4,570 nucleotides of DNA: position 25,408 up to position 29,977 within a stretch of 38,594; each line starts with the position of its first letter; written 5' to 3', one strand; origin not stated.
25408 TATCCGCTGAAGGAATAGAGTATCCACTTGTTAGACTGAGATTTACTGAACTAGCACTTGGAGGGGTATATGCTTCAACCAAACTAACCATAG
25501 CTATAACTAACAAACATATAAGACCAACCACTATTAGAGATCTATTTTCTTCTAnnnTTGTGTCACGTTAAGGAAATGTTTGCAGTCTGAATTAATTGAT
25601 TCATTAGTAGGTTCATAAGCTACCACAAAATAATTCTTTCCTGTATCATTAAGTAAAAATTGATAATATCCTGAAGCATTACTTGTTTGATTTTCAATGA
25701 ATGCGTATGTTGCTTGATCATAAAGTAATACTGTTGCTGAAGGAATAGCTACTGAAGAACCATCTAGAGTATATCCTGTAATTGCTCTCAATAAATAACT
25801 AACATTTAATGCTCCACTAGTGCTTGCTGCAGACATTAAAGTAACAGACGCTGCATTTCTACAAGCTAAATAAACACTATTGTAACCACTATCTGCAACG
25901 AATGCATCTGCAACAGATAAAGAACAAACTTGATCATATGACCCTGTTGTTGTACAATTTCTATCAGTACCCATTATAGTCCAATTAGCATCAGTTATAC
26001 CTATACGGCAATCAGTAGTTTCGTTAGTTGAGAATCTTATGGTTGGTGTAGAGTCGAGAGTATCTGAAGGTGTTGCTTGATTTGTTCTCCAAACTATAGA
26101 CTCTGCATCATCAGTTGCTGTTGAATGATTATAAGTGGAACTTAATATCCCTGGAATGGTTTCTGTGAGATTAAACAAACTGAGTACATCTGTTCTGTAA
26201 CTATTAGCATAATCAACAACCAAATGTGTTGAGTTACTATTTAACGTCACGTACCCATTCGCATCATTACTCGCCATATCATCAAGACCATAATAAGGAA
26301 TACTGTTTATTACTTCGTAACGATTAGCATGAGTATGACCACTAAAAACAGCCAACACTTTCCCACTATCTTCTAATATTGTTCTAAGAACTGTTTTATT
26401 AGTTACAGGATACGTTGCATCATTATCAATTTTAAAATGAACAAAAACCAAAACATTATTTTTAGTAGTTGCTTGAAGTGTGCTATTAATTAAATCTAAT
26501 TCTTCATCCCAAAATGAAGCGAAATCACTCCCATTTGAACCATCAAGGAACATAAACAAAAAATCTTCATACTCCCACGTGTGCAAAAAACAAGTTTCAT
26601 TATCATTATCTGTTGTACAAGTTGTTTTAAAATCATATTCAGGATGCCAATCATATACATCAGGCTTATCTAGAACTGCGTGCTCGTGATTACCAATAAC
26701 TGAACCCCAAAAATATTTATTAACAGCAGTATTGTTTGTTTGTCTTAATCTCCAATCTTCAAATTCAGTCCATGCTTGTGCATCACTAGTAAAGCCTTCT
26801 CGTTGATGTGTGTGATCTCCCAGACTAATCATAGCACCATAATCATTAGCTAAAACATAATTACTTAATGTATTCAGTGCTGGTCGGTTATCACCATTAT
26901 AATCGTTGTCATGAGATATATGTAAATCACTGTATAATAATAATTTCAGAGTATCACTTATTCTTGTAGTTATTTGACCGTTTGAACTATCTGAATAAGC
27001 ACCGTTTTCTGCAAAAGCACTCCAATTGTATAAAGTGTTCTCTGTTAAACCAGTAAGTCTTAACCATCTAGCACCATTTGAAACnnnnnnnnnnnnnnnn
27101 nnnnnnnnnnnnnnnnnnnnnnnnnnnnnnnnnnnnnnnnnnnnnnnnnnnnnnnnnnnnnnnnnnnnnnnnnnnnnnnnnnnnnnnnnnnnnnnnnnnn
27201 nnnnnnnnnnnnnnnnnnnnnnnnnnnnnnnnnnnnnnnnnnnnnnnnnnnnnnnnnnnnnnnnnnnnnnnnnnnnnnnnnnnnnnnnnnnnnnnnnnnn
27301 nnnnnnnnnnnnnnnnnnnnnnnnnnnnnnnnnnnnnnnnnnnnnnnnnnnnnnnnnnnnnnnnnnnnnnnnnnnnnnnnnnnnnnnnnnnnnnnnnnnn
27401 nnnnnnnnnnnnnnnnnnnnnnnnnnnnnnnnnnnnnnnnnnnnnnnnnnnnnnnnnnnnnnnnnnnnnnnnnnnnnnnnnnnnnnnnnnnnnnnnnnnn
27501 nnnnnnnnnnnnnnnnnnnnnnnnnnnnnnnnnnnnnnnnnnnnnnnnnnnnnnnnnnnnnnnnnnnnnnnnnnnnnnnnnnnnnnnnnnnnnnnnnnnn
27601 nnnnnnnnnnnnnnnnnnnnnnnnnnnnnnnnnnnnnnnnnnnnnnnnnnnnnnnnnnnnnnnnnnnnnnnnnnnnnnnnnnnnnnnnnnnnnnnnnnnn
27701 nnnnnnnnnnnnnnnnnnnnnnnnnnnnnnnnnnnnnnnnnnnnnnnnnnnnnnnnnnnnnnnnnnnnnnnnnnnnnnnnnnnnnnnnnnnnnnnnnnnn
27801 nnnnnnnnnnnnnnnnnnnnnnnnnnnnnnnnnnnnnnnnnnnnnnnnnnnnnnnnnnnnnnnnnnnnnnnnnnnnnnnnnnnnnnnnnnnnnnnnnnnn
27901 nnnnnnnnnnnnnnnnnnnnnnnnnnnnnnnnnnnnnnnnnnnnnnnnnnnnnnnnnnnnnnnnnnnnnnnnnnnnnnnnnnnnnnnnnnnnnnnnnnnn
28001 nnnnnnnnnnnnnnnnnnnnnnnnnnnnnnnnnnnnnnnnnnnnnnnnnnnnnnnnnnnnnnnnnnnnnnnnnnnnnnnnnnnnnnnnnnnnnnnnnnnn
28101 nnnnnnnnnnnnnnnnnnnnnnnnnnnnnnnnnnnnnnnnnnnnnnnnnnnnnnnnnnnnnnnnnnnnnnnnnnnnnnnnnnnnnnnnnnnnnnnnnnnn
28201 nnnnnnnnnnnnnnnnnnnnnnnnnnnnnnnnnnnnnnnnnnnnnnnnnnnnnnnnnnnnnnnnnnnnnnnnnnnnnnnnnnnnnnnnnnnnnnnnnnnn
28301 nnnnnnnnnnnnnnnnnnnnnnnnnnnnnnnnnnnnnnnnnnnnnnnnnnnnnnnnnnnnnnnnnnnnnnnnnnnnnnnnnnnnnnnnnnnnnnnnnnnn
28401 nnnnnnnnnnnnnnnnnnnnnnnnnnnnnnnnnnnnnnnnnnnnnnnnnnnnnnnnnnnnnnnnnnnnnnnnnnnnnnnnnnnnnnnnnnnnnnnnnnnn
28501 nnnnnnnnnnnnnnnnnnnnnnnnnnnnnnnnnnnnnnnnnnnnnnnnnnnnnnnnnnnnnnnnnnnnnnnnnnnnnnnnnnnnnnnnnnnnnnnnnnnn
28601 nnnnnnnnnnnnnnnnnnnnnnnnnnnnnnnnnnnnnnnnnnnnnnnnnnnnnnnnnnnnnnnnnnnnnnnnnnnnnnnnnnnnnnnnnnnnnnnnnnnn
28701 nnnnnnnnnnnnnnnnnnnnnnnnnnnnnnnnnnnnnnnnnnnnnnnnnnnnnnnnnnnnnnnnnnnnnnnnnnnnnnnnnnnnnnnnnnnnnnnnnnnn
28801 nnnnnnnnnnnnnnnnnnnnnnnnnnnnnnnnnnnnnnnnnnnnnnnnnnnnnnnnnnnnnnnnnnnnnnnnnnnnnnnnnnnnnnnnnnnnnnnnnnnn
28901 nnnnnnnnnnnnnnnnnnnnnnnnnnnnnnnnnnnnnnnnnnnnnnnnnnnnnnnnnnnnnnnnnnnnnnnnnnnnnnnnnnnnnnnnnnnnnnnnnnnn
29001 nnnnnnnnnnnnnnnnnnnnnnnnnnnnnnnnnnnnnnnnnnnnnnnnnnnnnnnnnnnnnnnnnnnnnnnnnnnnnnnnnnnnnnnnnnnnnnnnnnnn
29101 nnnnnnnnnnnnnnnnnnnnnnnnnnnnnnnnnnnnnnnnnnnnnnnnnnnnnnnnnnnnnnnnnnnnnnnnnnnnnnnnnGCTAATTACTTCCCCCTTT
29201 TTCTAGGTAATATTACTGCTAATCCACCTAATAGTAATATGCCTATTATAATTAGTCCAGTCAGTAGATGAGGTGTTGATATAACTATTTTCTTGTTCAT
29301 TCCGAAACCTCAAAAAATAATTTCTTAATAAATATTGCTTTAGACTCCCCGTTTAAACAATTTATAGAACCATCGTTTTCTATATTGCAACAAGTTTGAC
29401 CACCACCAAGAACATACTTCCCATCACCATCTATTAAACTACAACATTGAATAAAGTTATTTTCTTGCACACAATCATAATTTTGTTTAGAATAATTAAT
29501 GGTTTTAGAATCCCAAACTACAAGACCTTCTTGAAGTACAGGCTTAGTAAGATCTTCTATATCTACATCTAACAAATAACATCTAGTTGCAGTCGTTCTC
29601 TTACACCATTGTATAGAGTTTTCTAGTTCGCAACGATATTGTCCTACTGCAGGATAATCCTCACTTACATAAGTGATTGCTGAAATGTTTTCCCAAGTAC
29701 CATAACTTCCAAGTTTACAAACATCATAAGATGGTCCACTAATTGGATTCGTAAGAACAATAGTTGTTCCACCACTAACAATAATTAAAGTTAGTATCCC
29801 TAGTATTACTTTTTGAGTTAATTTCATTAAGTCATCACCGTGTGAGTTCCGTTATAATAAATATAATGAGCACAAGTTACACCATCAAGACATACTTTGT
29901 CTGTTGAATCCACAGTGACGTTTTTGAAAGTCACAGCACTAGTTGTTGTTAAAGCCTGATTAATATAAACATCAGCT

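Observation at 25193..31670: Block of signal-peptide/anchor proteins inserted in the middle of the virion assembly operon, partly AT-rich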

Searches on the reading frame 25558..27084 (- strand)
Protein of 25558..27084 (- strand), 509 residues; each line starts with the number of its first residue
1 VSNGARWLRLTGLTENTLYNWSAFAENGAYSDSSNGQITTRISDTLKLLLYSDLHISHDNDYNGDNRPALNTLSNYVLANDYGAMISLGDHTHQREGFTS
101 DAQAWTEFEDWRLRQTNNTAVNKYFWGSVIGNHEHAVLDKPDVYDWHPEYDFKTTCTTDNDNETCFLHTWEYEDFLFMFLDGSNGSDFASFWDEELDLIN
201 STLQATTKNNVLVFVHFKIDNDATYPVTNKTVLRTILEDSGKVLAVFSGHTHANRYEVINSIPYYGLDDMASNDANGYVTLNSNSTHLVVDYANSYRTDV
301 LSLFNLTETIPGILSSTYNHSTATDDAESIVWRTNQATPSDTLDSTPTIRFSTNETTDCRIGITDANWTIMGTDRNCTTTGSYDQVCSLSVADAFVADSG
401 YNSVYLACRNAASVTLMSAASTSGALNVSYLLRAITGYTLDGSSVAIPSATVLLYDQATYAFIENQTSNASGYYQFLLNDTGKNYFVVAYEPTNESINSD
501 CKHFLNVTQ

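Call 80: predict_structure(protein=window:25558-27084:-)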
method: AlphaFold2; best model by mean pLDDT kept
length: 509 residues; sequences in the alignment: 1
mean_pLDDT: 38.6   pTM: 0.33
mean pLDDT of the five models: 38.6, 32.1, 31.1, 30.6, 26.5
residues with pLDDT >= 90: 0; 70-90: 4; 50-70: 64; < 50: 441
segments of 3 or more residues with pLDDT < 50: 1-152, 184-190, 217-232, 245-374, 376-475, 477-509
pLDDT, mean of each block of 10 residues (from residue 1): 29 33 33 32 30 31 36 39 35 35 42 40 34 31 37 52 57 61 48 60 68 53 40 52 49 34 33 33 36 32 27 26 29 33 35 42 36 40 42 37 40 36 31 31 29 32 36 43 41 41 34
secondary structure, 60 per line:
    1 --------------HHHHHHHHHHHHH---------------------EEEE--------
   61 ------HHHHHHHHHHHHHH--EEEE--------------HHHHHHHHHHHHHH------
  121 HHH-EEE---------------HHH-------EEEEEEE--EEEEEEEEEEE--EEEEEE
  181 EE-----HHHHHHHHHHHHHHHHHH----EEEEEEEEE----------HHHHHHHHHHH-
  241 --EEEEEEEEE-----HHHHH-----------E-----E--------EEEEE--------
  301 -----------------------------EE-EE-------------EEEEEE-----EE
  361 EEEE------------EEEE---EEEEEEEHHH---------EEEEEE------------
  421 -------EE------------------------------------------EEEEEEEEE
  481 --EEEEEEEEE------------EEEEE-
elements in order: H15-27 E49-52 H67-80 E83-86 H101-114 E125-127 E153-159 E162-172 E175-182 H188-205 E210-218 H229-239 E243-251 H257-261 E288-292 E348-353 E359-364 E377-380 E384-390 E403-408 E472-480 E483-491 E504-508

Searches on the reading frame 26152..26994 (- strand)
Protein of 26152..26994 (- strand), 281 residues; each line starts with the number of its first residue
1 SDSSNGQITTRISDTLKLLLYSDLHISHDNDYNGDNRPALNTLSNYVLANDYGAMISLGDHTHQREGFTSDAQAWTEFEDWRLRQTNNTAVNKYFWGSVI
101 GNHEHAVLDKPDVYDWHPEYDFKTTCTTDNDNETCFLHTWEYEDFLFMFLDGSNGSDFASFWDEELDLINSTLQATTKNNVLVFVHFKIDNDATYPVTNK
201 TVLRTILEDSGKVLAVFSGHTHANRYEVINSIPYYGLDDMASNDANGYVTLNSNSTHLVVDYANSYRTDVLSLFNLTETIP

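Call 61: search_solved_structures(query=window:26152-26994:-, max_evalue=5, show_alignments=2)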
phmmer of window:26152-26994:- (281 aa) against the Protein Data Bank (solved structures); distinct sequences matched with E-value up to 5: 0.

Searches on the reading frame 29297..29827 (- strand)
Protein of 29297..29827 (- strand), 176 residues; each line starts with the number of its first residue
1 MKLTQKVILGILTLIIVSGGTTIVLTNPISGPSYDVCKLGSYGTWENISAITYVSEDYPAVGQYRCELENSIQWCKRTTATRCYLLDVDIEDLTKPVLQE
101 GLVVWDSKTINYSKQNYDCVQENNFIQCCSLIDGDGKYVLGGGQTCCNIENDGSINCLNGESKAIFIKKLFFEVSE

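Call 5: search_protein_families(library=pfam, proteins=[window:29297-29827:-], max_evalue=0.1)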
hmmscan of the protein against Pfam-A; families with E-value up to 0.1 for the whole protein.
window:29297-29827:- (176 aa): 0 families

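Call 6: search_protein_families(library=phrogs, proteins=[window:29297-29827:-], max_evalue=0.1)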
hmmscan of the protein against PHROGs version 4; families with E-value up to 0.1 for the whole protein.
window:29297-29827:- (176 aa): 0 families

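Call 48: find_homologous_proteins(query=window:29297-29827:-, max_evalue=0.01)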
Query window:29297-29827:- (176 aa): 1 proteins with E <= 0.01 among 34 candidates.
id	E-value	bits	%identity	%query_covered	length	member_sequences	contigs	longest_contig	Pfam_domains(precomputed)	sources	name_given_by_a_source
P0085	1.1e-114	398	100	100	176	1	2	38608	-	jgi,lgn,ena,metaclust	metaclust:\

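Call 62: search_protein_families(library=ncbifam, proteins=[window:29297-29827:-], max_evalue=0.05)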
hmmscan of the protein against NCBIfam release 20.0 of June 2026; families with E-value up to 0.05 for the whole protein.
window:29297-29827:- (176 aa): 0 families
